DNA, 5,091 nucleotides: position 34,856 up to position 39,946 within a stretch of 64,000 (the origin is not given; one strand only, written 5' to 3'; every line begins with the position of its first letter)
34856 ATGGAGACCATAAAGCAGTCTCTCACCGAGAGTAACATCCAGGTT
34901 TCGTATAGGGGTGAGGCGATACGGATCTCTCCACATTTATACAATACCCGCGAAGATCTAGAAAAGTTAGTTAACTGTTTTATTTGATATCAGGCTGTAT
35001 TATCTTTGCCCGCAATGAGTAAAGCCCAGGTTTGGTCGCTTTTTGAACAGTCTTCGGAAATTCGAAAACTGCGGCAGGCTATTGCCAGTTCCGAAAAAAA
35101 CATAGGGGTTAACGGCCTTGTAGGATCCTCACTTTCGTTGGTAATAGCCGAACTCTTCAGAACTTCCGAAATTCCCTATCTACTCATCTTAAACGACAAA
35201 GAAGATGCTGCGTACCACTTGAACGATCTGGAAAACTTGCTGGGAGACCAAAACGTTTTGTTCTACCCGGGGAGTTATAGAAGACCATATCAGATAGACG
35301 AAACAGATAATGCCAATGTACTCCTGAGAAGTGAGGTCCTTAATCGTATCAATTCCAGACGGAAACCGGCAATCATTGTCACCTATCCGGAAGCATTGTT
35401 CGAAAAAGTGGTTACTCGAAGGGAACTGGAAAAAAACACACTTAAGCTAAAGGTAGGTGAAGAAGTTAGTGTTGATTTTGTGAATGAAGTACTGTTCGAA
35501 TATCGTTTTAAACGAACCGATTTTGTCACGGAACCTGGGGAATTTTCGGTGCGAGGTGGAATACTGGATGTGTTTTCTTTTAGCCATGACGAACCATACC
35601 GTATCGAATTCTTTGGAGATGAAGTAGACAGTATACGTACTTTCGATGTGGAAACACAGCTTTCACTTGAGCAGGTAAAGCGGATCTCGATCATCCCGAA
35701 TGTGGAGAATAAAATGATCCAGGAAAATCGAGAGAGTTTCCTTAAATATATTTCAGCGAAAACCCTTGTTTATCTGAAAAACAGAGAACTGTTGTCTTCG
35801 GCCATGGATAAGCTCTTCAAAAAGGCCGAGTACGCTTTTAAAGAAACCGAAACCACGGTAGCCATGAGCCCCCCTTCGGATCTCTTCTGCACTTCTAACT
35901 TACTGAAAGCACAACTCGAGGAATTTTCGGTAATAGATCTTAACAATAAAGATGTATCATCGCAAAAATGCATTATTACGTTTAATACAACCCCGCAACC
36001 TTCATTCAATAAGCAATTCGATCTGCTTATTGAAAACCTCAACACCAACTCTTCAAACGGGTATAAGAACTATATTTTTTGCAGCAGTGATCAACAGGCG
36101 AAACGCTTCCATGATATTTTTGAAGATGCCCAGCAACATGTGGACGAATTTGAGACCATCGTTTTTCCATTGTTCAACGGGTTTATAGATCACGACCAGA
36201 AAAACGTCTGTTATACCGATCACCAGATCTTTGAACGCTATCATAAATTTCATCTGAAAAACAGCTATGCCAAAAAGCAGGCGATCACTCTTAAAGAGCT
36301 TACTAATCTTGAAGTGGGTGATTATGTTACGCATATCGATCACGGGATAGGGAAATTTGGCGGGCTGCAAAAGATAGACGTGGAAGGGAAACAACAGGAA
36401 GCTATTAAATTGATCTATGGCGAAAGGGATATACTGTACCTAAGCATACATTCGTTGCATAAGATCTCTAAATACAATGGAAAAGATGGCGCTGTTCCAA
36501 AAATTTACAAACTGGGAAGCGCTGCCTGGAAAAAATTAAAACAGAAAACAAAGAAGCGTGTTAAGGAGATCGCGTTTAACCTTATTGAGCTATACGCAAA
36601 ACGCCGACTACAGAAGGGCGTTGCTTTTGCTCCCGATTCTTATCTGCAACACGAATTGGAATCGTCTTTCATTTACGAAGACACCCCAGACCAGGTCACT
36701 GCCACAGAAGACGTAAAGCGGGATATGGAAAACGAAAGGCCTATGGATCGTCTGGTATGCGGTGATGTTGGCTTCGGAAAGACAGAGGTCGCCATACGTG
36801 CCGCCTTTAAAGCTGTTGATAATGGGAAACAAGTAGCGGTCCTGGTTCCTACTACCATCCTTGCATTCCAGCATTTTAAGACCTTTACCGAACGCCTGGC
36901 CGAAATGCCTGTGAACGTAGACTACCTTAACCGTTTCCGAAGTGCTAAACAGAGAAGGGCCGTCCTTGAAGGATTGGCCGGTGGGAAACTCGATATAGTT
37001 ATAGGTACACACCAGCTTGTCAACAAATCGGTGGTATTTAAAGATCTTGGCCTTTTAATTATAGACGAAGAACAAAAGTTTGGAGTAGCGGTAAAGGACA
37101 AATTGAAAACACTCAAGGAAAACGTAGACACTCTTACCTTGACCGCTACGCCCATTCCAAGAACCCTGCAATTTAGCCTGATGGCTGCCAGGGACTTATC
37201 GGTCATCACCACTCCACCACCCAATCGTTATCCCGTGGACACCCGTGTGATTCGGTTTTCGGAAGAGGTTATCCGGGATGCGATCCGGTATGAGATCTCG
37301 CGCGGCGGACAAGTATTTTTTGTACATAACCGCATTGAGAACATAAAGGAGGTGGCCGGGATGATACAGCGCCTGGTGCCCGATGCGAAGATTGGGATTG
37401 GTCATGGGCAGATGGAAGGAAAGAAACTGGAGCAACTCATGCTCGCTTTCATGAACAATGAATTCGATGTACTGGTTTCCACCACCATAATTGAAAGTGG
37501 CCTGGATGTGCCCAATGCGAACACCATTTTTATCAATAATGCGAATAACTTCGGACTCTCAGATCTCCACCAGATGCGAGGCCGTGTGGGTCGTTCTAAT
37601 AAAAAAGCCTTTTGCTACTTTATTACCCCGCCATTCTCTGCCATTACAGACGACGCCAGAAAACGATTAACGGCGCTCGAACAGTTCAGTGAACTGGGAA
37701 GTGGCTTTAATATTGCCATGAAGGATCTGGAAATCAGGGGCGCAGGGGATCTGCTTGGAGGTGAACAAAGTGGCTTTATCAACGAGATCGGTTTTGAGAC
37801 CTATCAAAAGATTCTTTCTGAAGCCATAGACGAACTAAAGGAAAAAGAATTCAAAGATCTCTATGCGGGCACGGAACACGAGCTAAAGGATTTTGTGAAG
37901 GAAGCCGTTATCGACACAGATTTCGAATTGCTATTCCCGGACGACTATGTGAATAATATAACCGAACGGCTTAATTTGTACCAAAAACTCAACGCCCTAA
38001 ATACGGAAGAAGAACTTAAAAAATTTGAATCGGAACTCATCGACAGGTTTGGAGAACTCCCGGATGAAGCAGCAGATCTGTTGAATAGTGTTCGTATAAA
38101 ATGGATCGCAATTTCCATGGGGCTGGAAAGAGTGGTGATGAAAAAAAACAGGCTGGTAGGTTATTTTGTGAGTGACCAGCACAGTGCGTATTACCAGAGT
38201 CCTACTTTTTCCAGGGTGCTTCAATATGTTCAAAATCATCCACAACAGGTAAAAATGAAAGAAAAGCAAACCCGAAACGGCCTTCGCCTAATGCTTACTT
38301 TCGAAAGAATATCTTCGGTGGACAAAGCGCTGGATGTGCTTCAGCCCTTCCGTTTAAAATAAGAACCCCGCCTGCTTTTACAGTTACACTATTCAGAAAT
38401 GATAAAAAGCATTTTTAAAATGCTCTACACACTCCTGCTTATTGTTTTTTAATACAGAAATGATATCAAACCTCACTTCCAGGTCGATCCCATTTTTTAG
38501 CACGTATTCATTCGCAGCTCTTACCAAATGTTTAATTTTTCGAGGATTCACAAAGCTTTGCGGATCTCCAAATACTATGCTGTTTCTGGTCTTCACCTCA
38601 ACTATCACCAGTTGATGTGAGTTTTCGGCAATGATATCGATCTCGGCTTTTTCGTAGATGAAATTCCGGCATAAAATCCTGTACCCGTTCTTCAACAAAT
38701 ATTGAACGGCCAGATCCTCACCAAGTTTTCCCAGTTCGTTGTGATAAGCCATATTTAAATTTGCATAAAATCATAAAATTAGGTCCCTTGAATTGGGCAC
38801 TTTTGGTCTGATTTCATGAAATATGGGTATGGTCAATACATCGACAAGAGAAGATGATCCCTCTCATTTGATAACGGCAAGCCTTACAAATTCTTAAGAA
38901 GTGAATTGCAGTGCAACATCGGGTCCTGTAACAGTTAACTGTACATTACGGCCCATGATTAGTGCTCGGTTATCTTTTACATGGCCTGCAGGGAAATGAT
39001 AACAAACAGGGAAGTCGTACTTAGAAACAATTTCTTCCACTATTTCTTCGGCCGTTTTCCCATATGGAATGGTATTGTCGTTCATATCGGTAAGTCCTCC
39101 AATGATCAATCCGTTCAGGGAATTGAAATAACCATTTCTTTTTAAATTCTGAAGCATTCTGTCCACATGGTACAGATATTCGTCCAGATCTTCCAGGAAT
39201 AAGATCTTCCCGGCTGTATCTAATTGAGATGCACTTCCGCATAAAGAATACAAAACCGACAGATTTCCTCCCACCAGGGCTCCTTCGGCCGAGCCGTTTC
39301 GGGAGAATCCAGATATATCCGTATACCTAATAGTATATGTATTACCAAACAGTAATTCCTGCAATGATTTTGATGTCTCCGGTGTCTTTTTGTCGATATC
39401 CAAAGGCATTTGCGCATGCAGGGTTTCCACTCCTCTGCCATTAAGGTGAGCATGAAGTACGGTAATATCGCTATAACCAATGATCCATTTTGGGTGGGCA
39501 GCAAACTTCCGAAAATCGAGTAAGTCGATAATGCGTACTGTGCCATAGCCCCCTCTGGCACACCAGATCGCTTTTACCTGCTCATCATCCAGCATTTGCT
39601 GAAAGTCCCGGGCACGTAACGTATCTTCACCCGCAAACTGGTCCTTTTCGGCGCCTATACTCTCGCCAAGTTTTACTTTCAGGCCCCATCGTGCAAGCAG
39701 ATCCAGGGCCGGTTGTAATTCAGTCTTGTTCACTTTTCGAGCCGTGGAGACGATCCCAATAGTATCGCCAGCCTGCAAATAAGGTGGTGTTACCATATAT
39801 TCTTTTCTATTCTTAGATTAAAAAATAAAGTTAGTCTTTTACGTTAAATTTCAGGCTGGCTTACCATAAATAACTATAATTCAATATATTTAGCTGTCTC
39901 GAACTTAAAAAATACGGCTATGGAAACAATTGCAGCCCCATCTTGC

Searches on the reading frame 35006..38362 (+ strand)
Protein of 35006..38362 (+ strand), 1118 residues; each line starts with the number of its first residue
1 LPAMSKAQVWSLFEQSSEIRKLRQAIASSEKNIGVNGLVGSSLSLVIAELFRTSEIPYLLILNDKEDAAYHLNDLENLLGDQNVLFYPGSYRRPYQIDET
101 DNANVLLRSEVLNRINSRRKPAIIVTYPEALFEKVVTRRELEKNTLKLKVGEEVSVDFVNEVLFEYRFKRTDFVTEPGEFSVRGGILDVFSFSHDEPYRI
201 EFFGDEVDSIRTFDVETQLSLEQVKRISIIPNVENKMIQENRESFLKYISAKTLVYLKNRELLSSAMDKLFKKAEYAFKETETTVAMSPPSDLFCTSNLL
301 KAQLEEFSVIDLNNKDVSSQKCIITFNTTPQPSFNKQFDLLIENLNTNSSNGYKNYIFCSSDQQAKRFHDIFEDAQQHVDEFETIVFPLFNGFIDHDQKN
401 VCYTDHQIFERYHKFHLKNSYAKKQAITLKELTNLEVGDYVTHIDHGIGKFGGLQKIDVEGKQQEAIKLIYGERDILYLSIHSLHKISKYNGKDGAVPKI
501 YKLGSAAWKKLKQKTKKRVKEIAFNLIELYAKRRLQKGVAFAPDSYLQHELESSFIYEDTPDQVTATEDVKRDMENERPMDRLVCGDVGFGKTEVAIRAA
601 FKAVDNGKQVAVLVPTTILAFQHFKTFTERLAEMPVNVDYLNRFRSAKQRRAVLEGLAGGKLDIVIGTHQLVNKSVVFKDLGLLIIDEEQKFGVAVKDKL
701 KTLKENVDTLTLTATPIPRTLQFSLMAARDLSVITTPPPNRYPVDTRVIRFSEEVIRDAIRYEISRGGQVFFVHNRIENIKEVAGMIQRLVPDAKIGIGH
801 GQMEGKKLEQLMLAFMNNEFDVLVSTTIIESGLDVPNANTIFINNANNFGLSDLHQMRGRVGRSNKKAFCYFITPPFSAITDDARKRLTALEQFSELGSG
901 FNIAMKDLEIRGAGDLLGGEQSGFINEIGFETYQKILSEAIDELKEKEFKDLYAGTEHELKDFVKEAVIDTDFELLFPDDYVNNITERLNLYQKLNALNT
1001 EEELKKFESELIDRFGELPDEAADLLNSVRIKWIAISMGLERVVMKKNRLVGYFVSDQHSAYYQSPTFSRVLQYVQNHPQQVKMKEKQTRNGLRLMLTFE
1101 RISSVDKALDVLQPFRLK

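Call 5: search_protein_families(library=pfam, proteins=[window:35006-38362:+], max_evalue=0.01)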
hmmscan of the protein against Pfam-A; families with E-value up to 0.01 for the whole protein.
window:35006-38362:+ (1118 aa): 8 families
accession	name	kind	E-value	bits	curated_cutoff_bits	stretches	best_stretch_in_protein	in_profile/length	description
PF03461.20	TRCF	-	1.8e-26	92.7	25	1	972-1064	2-94/95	TRCF domain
PF17757.6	UvrB_inter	-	7.9e-26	90.4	22.9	1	146-232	1-88/91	UvrB interaction domain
PF00270.35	DEAD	-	2.8e-23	82.9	26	1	561-721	2-164/167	DEAD/DEAH box helicase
PF00271.37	Helicase_C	-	2.2e-20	73.4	23.5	1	758-864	8-109/110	Helicase conserved C-terminal domain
PF02559.22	CarD_TRCF_RID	-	1.2e-15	57.8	23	1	435-490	1-56/57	CarD-like/TRCF RID domain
PF04851.21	ResIII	-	6.7e-08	33.1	22.5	1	560-716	5-162/164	Type III restriction enzyme, res subunit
PF22590.2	Cas3-like_C_2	-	0.00049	20.8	27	1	767-865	2-105/106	CRISPR-associated nuclease/helicase Cas3, C-terminal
PF19833.4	RecG_dom3_C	-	0.0011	19.4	26.8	1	900-925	4-29/87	ATP-dependent DNA helicase RecG, domain 3, C-terminal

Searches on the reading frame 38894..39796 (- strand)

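Call 5: search_protein_families(library=pfam, proteins=[window:38894-39796:-], max_evalue=0.01)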
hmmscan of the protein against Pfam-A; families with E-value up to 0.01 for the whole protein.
window:38894-39796:- (300 aa): 2 families
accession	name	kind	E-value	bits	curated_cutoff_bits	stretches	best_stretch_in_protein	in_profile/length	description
PF02016.21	Peptidase_S66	-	5.2e-38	130.3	25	1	13-128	1-121/121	LD-carboxypeptidase N-terminal domain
PF17676.7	Peptidase_S66C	-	1.3e-33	116.5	23.7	1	171-287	1-120/120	LD-carboxypeptidase C-terminal domain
